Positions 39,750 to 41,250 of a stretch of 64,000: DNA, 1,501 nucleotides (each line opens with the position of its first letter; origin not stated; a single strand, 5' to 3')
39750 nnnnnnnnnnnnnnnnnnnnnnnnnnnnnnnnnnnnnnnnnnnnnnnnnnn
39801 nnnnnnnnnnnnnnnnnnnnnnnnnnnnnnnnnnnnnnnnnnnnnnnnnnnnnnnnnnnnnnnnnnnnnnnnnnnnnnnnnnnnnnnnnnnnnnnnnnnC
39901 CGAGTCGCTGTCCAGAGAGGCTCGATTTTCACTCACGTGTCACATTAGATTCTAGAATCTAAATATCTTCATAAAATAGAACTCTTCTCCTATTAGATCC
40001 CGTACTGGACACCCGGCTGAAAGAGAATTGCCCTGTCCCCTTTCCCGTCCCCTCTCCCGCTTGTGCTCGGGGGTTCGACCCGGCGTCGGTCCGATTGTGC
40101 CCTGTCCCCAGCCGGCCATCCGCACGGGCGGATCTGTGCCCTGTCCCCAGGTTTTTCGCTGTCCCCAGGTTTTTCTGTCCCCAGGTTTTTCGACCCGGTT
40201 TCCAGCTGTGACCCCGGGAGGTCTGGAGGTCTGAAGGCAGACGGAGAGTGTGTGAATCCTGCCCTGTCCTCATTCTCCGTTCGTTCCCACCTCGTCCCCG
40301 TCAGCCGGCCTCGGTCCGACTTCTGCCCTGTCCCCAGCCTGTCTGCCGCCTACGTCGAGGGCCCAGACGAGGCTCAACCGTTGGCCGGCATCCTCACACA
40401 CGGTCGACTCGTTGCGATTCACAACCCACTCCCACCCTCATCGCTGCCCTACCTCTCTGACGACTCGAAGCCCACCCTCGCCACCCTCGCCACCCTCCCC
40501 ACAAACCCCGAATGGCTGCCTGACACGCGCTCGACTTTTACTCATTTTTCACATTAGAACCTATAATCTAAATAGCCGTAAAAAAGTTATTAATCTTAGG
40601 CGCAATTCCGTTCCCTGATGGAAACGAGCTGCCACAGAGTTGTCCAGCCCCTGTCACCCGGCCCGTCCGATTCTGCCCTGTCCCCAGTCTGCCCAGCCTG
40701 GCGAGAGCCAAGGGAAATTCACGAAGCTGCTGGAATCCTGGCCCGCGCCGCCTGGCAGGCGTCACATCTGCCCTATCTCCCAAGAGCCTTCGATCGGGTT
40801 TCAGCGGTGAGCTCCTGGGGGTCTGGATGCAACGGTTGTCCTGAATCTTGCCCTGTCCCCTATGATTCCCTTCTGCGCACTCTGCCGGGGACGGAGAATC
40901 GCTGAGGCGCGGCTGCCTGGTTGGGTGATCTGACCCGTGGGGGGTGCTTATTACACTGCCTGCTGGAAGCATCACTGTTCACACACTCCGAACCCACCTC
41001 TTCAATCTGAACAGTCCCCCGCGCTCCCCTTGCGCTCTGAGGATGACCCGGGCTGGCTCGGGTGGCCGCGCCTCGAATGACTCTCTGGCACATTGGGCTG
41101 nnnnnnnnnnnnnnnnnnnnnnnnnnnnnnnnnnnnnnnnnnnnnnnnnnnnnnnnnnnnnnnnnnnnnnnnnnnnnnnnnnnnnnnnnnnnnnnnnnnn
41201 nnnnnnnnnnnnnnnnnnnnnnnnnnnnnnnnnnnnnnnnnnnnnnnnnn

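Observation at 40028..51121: Eleven same-orientation copies of the 12-mer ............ confined to intergenic DNA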

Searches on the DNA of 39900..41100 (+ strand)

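Call 21: search_dna_similar(query=window:39900-41100:+, collection=plasmids, mode=distant, max_evalue=0.01, max_rows=20)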
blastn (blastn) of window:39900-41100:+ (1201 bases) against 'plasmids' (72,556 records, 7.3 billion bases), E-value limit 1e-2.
No match.
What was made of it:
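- Tried and rejected: Plasmid-borne element. blastn of the array against plasmids gave no match (call 21).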
